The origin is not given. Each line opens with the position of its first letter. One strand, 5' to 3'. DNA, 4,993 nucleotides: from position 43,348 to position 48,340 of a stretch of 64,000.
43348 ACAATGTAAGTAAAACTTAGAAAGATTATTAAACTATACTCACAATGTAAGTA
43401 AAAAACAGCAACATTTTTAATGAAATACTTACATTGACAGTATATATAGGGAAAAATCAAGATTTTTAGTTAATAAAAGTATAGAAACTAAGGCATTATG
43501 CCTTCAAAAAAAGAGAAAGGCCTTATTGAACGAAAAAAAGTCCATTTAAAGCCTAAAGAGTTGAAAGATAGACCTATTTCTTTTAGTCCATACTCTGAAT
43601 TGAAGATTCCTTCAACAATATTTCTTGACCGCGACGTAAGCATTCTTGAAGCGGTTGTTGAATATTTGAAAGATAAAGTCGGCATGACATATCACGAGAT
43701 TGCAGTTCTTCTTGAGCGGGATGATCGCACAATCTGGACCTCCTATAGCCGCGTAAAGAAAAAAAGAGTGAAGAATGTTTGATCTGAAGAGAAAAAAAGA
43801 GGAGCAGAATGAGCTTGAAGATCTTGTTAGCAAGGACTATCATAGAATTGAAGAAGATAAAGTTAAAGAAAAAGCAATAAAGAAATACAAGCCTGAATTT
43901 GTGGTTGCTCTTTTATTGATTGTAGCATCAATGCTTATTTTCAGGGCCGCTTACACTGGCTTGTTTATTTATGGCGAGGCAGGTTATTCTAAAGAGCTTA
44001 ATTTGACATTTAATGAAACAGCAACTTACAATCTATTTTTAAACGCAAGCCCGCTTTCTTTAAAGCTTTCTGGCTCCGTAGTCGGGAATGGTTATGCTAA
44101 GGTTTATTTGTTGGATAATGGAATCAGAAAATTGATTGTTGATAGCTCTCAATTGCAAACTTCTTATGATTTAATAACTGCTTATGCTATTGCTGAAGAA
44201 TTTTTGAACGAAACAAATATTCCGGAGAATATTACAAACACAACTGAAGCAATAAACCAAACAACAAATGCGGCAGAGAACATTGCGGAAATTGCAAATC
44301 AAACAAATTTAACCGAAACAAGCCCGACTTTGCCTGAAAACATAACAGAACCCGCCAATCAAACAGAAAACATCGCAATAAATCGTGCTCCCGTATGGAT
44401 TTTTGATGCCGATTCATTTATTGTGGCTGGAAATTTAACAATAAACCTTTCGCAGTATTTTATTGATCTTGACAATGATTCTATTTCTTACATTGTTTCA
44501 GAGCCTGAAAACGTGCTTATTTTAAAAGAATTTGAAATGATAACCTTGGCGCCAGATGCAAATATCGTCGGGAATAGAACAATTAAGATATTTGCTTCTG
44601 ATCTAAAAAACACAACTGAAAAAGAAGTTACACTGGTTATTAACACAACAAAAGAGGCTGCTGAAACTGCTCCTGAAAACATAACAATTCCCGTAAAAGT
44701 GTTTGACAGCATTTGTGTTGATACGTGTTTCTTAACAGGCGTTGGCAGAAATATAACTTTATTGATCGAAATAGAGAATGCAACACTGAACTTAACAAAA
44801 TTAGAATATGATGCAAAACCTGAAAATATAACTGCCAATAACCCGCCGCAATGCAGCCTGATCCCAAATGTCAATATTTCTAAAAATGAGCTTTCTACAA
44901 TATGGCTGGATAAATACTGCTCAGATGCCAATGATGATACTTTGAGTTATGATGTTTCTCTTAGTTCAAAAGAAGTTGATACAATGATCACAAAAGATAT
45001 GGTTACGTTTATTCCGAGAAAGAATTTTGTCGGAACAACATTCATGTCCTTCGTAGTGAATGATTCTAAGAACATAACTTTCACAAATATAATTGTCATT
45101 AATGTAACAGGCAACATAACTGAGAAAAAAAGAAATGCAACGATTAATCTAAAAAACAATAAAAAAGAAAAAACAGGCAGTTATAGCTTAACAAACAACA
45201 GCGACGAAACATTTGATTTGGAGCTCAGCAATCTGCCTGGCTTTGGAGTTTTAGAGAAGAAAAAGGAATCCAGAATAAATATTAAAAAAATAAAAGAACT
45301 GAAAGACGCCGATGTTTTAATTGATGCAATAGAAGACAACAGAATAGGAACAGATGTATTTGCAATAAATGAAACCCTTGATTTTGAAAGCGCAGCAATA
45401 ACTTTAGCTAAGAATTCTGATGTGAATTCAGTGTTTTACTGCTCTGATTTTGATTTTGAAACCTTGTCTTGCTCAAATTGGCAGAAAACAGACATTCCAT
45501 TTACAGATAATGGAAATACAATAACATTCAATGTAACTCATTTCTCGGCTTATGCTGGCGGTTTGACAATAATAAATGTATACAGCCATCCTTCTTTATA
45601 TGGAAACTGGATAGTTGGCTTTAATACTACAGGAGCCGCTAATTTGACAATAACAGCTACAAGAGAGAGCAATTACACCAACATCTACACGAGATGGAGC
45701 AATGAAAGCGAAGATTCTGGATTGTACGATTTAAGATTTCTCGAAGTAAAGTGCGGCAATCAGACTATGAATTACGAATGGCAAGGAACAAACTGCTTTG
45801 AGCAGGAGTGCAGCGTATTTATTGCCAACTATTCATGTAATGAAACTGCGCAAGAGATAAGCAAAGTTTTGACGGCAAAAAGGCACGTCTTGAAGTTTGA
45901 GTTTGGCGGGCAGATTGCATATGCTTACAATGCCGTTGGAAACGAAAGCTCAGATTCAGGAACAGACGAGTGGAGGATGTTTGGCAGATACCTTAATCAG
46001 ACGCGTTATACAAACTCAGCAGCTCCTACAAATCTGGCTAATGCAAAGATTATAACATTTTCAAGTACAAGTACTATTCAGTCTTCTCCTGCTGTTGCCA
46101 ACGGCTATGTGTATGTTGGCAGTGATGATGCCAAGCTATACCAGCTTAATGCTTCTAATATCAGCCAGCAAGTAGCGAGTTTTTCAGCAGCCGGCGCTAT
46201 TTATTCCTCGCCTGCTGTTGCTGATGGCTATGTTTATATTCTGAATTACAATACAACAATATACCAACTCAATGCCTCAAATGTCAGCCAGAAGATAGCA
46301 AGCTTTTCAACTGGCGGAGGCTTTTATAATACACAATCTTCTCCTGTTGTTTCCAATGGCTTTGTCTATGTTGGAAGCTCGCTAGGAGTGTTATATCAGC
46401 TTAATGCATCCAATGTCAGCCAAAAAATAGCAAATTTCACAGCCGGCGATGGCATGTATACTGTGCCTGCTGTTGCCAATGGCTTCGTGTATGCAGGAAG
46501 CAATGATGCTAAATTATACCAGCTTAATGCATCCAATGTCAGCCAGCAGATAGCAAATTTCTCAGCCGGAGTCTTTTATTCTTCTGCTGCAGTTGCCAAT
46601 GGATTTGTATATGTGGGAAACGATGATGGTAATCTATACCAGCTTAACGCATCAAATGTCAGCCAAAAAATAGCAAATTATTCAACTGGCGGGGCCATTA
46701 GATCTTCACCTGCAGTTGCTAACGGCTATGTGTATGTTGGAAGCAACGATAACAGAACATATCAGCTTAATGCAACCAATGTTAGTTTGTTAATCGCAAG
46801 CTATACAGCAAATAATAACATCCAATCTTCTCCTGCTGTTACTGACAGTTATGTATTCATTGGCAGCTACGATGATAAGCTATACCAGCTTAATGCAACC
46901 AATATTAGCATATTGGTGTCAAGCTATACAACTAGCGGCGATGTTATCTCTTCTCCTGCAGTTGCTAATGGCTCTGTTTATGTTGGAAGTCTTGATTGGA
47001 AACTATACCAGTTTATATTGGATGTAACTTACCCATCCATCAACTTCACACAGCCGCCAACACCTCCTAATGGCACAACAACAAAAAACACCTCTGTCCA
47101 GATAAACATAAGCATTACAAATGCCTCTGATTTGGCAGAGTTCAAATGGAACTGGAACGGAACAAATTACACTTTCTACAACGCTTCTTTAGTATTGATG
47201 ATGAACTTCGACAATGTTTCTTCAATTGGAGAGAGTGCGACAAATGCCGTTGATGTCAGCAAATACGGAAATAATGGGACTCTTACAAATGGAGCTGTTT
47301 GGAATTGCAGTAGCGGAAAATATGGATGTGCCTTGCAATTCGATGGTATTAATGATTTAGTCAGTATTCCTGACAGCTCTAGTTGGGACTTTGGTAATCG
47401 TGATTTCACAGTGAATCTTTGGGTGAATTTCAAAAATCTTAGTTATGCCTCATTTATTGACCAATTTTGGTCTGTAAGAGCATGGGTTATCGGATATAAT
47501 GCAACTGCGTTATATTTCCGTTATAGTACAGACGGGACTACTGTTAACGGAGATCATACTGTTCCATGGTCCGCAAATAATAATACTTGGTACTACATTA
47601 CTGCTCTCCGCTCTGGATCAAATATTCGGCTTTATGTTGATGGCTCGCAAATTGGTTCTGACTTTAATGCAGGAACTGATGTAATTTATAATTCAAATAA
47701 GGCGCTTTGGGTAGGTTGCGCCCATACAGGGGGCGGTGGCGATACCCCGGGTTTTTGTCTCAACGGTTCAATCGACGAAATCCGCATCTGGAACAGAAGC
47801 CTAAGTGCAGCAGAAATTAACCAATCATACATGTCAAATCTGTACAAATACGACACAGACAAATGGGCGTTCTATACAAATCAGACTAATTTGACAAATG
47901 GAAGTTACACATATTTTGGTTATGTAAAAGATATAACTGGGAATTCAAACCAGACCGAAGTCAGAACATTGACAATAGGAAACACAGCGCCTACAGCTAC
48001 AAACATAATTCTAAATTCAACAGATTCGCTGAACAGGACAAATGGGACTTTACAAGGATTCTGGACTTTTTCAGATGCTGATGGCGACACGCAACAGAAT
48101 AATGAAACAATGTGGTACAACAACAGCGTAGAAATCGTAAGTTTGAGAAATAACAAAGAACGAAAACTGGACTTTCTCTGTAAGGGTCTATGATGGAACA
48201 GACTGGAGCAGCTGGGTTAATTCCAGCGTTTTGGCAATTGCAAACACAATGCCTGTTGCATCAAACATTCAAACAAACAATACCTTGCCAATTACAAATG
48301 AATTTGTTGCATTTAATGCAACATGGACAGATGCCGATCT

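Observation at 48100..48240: The two giant ORFs (43775..48193 and 48231..55325) are probably one ~3850-aa gene interrupted by a frameshift at a recombined repeat junction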

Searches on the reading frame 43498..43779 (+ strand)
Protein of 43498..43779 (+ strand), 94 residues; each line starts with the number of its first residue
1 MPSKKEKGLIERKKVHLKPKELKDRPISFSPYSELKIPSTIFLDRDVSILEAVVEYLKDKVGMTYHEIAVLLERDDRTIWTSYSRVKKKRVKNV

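Call 26: find_encoding_contigs(protein=window:43498-43779:+, flank=10000, max_places=10)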
Protein window:43498-43779:+ (94 aa): 5 contigs read that carry it; 4 places shown.
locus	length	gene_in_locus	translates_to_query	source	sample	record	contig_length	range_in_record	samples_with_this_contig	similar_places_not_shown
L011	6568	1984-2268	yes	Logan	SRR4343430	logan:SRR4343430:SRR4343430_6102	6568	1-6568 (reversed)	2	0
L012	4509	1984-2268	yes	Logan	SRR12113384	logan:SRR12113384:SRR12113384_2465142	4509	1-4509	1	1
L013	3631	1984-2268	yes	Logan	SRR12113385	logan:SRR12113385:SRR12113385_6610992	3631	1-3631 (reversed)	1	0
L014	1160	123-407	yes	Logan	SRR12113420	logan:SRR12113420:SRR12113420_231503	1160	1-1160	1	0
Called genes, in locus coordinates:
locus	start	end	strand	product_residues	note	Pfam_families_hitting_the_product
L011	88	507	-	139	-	-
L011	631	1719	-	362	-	PF14528:LAGLIDADG_3 (faint)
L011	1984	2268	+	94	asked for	-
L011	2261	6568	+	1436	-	?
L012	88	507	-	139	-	-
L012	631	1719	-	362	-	PF14528:LAGLIDADG_3 (faint)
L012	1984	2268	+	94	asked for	-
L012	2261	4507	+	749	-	?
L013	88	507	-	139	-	-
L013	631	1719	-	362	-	PF14528:LAGLIDADG_3 (faint)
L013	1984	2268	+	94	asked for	-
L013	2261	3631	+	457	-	?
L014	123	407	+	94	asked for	-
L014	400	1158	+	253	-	?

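Call 32: search_protein_families(library=pfam, proteins=[window:43498-43779:+], max_evalue=0.001)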
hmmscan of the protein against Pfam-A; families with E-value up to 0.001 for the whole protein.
window:43498-43779:+ (94 aa): 0 families

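Call 67: search_protein_families(library=pfam, proteins=[window:43498-43779:+], max_evalue=1)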
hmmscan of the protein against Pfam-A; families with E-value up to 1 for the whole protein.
seq(94 aa): 3 families
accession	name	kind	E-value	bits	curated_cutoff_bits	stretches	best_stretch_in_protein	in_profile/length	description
PF08281.18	Sigma70_r4_2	-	0.002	18.2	25.7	1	62-89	26-53/54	Sigma-70, region 4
PF13384.12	HTH_23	-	0.047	14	24.6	1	56-86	13-41/50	Homeodomain-like domain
PF02214.28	BTB_2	-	0.2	12.5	21.4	1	39-66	42-69/94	BTB/POZ domain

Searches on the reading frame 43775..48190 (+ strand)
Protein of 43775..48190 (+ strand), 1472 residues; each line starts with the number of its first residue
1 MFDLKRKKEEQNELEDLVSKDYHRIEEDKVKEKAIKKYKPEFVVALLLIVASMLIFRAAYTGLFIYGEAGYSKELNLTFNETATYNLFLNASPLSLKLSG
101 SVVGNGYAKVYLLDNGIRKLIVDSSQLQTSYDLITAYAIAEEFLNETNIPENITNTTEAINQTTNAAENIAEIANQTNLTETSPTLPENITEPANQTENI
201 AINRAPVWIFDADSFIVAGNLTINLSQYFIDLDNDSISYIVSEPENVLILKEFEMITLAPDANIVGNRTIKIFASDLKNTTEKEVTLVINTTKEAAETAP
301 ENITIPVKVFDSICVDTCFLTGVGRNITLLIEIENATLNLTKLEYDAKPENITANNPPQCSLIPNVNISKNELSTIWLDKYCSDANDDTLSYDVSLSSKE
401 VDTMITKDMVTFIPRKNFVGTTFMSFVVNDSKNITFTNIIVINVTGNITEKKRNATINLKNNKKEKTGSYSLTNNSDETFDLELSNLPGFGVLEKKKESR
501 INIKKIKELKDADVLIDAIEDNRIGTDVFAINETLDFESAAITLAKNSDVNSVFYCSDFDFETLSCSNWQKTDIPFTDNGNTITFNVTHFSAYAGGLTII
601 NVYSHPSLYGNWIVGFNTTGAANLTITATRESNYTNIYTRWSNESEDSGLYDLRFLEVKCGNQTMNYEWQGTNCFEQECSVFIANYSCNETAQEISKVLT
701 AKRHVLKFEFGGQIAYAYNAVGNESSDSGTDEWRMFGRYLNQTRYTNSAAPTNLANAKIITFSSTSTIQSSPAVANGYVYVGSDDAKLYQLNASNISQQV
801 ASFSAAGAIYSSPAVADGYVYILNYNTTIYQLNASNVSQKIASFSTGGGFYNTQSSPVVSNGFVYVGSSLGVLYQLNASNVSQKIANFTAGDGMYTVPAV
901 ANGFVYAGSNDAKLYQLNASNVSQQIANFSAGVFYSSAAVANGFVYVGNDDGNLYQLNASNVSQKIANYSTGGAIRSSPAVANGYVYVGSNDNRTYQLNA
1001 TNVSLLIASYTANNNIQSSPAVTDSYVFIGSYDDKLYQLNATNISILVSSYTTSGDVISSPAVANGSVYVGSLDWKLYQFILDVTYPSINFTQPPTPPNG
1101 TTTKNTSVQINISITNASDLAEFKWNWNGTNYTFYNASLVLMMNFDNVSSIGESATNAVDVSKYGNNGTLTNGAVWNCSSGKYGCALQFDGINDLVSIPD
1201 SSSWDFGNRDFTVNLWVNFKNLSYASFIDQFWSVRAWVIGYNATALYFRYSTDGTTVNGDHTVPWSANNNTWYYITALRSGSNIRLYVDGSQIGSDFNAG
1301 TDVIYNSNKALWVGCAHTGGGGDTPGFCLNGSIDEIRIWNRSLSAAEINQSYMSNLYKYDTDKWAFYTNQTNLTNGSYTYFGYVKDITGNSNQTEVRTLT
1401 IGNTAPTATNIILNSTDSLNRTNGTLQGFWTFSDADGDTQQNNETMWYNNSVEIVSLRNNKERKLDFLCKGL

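Call 6: search_protein_families(library=pfam, proteins=[window:43775-48190:+], max_evalue=0.01)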
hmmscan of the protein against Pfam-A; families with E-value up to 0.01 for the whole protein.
window:43775-48190:+ (1472 aa): 4 families
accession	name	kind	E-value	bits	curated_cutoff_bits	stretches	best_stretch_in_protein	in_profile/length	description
PF13570.13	Beta-prop_ACSF4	-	1.3e-41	143.6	133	2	759-998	84-327/329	Beta-alanine-activating enzyme, beta-propeller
PF13360.13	PQQ_2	-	5.2e-20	72.5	27.6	2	727-836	11-92/233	Outer membrane protein assembly factor BamB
PF13385.13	Laminin_G_3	-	3e-19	70.1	27.6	1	1191-1349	2-151/151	Concanavalin A-like lectin/glucanases superfamily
PF00054.30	Laminin_G_1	-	0.0046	17.6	24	0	1246-1316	31-100/131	Laminin G domain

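Call 9: find_encoding_contigs(protein=window:43775-48190:+, flank=10000, max_places=10)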
Protein window:43775-48190:+ (1472 aa): no gene with exactly this product is on record in the collection.

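Call 46: list_cluster_members(proteins=[P0121, window:43775-48190:+, window:43498-43779:+, window:26213-29509:+])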
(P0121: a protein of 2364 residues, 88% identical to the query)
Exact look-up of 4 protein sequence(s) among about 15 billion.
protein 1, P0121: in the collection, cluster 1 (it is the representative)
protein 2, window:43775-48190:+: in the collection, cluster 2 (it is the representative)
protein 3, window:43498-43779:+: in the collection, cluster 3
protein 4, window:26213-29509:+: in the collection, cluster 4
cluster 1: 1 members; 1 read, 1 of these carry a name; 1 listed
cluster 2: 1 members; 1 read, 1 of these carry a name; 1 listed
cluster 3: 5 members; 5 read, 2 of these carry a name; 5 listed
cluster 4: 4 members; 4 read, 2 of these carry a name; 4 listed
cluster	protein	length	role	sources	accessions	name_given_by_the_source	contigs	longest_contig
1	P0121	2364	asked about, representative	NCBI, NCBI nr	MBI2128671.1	PQQ-binding-like beta-propeller repeat protein [Candidatus Woesearchaeota archaeon]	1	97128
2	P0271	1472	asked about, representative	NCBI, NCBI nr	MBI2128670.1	PQQ-binding-like beta-propeller repeat protein [Candidatus Woesearchaeota archaeon]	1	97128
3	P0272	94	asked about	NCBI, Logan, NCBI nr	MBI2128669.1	hypothetical protein HYU07_00370 [Candidatus Woesearchaeota archaeon] | hypothetical protein [Candidatus Woesearchaeota archaeon]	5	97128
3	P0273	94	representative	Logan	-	-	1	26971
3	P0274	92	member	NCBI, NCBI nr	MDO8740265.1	MAG: hypothetical protein Q7J54_01680 [Candidatus Woesearchaeota archaeon] | hypothetical protein [Candidatus Woesearchaeota archaeon]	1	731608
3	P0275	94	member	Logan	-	-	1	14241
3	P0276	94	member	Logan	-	-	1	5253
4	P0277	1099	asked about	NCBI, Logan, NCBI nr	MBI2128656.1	hypothetical protein HYU07_00305 [Candidatus Woesearchaeota archaeon] | hypothetical protein [Candidatus Woesearchaeota archaeon]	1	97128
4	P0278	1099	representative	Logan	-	-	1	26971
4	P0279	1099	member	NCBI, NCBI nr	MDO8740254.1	MAG: LAGLIDADG family homing endonuclease [Candidatus Woesearchaeota archaeon] | LAGLIDADG family homing endonuclease [Candidatus Woesearchaeota archaeon]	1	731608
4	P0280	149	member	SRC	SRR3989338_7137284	-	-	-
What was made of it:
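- On DPANN giant membrane-anchored surface proteins: Named Candidatus Woesearchaeota by NCBI (call 46).
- NCBI annotates two CDS, MBI2128670.1 and MBI2128671.1 (call 46).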

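Call 47: find_encoding_contigs(protein=P0273, flank=10000, max_places=10)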
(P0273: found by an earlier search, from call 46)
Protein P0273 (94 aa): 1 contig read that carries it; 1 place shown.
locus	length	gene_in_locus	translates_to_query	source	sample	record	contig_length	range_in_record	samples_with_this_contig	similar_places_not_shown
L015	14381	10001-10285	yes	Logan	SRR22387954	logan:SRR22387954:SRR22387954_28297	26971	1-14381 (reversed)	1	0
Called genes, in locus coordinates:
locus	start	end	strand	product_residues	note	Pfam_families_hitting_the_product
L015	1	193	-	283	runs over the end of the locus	PF01944:SpoIIM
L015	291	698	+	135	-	PF01873:eIF-5_eIF-2B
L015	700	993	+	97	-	PF04242:DUF424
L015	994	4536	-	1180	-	PF03833:PolC_DP2_N, PF24844:PolC_DP2_central, PF24846:PolC_DP2_cat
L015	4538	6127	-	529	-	PF01336:tRNA_anti-codon (faint), PF00149:Metallophos, PF04042:DNA_pol_E_B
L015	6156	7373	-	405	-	PF05621:TniB (faint), PF13191:AAA_16 (faint), PF00004:AAA (faint), PF13401:AAA_22, PF22606:Cdc6-ORC-like_ATPase_lid (weak), PF22703:Cdc6_lid, PF09079:WHD_Cdc6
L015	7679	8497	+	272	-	PF01978:TrmB, PF11495:TrmB_EBD_N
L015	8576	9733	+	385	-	PF07724:AAA_2 (faint), PF00004:AAA, PF17862:AAA_lid_3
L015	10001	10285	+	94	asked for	-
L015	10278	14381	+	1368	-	?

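Call 48: find_encoding_contigs(protein=P0274, flank=10000, max_places=10)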
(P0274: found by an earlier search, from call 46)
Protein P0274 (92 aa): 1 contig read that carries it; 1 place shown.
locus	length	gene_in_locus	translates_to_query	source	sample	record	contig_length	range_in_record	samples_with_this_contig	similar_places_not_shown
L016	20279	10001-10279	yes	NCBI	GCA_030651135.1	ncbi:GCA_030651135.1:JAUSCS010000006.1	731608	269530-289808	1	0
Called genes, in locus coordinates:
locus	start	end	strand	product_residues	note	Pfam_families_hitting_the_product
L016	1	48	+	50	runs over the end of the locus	-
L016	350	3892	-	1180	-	PF03833:PolC_DP2_N, PF24844:PolC_DP2_central, PF24846:PolC_DP2_cat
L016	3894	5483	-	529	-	PF00149:Metallophos, PF04042:DNA_pol_E_B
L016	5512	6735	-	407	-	PF05621:TniB (faint), PF13191:AAA_16 (faint), PF13401:AAA_22 (weak), PF00004:AAA (faint), PF22606:Cdc6-ORC-like_ATPase_lid (weak), PF22703:Cdc6_lid, PF09079:WHD_Cdc6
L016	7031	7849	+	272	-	PF01978:TrmB, PF11495:TrmB_EBD_N, PF13091:PLDc_2 (faint)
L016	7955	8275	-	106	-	-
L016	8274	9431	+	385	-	PF07724:AAA_2 (faint), PF16450:Prot_ATP_ID_OB_C (faint), PF00004:AAA, PF17862:AAA_lid_3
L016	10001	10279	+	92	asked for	-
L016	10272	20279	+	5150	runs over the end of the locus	-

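Call 61: find_encoding_contigs(protein=P0275, flank=10000, max_places=10)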
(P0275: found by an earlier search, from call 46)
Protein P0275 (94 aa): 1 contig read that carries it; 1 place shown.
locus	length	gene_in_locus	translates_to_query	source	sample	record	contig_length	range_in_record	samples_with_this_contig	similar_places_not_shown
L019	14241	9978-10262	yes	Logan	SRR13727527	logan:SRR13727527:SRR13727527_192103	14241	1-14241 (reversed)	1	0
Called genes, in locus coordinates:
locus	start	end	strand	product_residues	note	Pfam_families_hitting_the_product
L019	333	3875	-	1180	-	PF03833:PolC_DP2_N, PF24844:PolC_DP2_central, PF24846:PolC_DP2_cat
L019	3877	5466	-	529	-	PF00149:Metallophos, PF04042:DNA_pol_E_B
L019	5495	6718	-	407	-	PF05621:TniB (faint), PF13191:AAA_16 (faint), PF13401:AAA_22 (weak), PF00004:AAA (faint), PF22606:Cdc6-ORC-like_ATPase_lid (weak), PF22703:Cdc6_lid, PF09079:WHD_Cdc6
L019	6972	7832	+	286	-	PF01978:TrmB, PF11495:TrmB_EBD_N, PF13091:PLDc_2 (faint)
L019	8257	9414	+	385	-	PF07724:AAA_2 (faint), PF16450:Prot_ATP_ID_OB_C (faint), PF00004:AAA, PF17862:AAA_lid_3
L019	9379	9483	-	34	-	-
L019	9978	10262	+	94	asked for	-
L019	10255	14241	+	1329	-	?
